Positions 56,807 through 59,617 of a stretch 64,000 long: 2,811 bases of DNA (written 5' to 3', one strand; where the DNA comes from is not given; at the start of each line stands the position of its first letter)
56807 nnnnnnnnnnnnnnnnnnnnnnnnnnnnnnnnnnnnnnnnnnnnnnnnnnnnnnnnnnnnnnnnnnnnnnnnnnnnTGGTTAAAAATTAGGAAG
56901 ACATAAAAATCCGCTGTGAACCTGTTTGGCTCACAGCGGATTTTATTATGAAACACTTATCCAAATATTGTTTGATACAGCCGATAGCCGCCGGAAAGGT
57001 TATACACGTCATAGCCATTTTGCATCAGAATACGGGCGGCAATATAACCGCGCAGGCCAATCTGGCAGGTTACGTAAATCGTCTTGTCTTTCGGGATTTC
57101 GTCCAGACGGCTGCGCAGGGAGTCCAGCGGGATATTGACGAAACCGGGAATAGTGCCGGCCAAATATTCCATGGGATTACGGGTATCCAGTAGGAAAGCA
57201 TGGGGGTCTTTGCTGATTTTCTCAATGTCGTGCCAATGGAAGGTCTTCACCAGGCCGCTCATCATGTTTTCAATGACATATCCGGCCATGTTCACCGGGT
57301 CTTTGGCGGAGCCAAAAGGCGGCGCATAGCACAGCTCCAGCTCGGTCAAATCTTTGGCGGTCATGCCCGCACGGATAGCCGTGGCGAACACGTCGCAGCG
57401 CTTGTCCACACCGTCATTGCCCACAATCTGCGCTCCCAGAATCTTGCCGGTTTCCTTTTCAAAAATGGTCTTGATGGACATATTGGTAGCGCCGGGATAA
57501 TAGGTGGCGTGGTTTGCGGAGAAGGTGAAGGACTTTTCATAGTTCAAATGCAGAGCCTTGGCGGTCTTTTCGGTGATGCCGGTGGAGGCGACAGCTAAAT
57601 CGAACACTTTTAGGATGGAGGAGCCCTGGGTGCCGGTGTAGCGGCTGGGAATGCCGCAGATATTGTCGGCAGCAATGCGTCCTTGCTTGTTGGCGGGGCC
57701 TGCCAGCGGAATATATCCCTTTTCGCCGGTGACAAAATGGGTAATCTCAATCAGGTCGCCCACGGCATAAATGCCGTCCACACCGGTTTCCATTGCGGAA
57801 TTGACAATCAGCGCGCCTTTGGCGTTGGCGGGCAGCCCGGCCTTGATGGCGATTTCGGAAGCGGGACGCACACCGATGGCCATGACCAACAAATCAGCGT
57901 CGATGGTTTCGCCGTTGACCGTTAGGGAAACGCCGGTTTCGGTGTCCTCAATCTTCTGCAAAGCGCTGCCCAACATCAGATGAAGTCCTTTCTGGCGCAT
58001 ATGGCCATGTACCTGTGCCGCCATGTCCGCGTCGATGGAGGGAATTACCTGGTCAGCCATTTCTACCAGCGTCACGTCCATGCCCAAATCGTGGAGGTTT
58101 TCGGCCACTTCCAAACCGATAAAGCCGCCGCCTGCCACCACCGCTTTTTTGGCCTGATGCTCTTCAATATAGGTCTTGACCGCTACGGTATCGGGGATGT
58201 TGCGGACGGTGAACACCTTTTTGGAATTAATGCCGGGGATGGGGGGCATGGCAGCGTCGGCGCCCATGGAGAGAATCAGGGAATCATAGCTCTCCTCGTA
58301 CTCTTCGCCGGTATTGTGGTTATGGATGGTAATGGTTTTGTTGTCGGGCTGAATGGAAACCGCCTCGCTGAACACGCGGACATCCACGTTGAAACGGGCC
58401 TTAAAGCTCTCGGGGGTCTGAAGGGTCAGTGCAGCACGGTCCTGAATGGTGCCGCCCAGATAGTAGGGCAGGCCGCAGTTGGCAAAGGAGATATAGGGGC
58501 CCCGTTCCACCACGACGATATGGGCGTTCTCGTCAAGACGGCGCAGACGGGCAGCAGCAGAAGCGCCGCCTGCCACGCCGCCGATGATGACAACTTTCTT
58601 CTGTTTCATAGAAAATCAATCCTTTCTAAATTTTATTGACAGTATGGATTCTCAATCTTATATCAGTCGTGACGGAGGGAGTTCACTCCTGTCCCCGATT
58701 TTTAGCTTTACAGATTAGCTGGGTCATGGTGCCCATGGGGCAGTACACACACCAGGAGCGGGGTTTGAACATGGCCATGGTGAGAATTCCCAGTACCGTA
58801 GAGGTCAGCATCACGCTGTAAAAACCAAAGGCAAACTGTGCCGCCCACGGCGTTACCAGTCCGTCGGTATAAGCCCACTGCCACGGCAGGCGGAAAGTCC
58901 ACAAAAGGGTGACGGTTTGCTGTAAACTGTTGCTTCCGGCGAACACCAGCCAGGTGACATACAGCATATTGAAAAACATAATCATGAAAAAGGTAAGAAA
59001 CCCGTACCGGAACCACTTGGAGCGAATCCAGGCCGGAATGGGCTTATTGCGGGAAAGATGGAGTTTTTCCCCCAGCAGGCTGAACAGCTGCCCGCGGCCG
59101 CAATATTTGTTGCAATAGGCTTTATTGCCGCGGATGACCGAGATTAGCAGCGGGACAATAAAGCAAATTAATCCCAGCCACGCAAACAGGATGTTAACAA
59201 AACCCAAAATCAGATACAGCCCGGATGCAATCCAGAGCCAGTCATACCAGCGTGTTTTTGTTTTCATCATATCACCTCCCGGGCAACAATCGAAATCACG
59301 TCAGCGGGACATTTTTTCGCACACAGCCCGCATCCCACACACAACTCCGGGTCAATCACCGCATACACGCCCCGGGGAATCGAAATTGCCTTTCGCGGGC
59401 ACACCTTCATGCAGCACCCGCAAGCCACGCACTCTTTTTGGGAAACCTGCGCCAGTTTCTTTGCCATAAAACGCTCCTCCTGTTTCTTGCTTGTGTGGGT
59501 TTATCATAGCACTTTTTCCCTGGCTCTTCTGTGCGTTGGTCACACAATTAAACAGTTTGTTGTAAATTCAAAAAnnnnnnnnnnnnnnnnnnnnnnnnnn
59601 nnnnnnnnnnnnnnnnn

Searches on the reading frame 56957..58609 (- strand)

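Call 4: search_protein_families(library=pfam, proteins=[window:56957-58609:-], max_evalue=0.01)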
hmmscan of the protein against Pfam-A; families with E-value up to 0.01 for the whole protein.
window:56957-58609:- (550 aa): 13 families
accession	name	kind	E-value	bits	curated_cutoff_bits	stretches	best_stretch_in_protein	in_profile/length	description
PF07992.20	Pyr_redox_2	-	1.2e-58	199.3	26.1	1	4-310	1-291/291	Pyridine nucleotide-disulphide oxidoreductase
PF00070.33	Pyr_redox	-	3.2e-21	76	22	1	155-231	1-79/82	Pyridine nucleotide-disulphide oxidoreductase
PF02852.28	Pyr_redox_dim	-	3.8e-19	69.4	25.3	1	333-433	4-103/110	Pyridine nucleotide-disulphide oxidoreductase, dimerisation domain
PF00581.25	Rhodanese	-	6.6e-16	59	22.2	1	463-545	6-99/102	Rhodanese-like domain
PF13738.12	Pyr_redox_3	-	4.8e-13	49.5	30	1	71-284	92-305/305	Pyridine nucleotide-disulphide oxidoreductase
PF13450.12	NAD_binding_8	-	7.9e-08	32.9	21.9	0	8-41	1-32/68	NAD(P)-binding Rossmann-like domain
PF01266.30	DAO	-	8.7e-07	29.2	27.9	0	156-187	2-33/353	FAD dependent oxidoreductase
PF01593.30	Amino_oxidase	-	0.00014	21.7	19.8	1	198-261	212-270/443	Flavin containing amine oxidoreductase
PF13241.12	NAD_binding_7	-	0.00018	22.5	22.1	0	152-186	6-40/104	Putative NAD(P)-binding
PF02254.24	TrkA_N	-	0.00061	20.5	23.8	0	157-207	2-52/116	TrkA-N domain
PF13454.12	NAD_binding_9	-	0.0078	16.6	21.8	0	7-38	1-34/155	FAD-NAD(P)-binding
PF13434.12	Lys_Orn_oxgnase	-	0.0079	15.8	21.3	0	73-183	114-220/339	L-lysine 6-monooxygenase/L-ornithine 5-monooxygenase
PF06690.17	HcgC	-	0.0097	15.9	31.4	0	142-197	30-86/248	FeGP cofactor biosynthesis protein, methyltransferase HcgC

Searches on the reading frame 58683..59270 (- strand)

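Call 4: search_protein_families(library=pfam, proteins=[window:58683-59270:-], max_evalue=0.01)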
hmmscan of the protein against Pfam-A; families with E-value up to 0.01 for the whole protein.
window:58683-59270:- (195 aa): 1 family
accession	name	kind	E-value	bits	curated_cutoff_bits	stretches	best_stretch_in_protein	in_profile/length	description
PF12801.12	Fer4_5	-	5.1e-07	30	22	2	29-71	1-42/48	4Fe-4S binding domain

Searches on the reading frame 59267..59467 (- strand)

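Call 4: search_protein_families(library=pfam, proteins=[window:59267-59467:-], max_evalue=0.01)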
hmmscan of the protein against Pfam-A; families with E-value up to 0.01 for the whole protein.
window:59267-59467:- (66 aa): 15 families
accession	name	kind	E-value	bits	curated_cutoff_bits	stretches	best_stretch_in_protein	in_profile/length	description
PF00037.32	Fer4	-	1.7e-15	56.5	21.1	2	37-59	2-24/24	4Fe-4S binding domain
PF13187.11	Fer4_9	-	1.3e-10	41.6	27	2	12-58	1-52/52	4Fe-4S dicluster domain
PF14697.11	Fer4_21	-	4.8e-10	39.8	35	1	6-59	1-58/59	4Fe-4S dicluster domain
PF12838.12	Fer4_7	-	9.9e-10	39.2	27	2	13-57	2-52/52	4Fe-4S dicluster domain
PF12837.12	Fer4_6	-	1.1e-09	38.2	25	1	36-58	2-24/24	4Fe-4S binding domain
PF13237.11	Fer4_10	-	4.1e-09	36.7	25.5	1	37-55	3-21/53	4Fe-4S dicluster domain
PF25160.1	LdpA_Fe-S-bd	-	9.7e-09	35.3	27.6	2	19-61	9-46/49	LdpA Fe-S cluster-binding domain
PF12797.12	Fer4_2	-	1.2e-08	34.7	24.5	1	37-55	4-22/22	4Fe-4S binding domain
PF13484.11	Fer4_16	-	2.3e-07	31.9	30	2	12-31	1-20/66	4Fe-4S double cluster binding domain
PF12800.12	Fer4_4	-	1.3e-05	25.6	24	1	40-55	1-16/17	4Fe-4S binding domain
PF17179.9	Fer4_22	-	8.6e-05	23.8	27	0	39-56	77-94/95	4Fe-4S dicluster domain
PF13534.11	Fer4_17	-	0.00025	22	22.2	1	41-57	44-60/61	4Fe-4S dicluster domain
PF12798.12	Fer4_3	-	0.00045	21.3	27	0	43-56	1-14/15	4Fe-4S binding domain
PF13183.11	Fer4_8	-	0.00046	21.1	27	0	11-57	3-68/68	4Fe-4S dicluster domain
PF13746.11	Fer4_18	-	0.0062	17.2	27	0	7-54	55-96/114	4Fe-4S dicluster domain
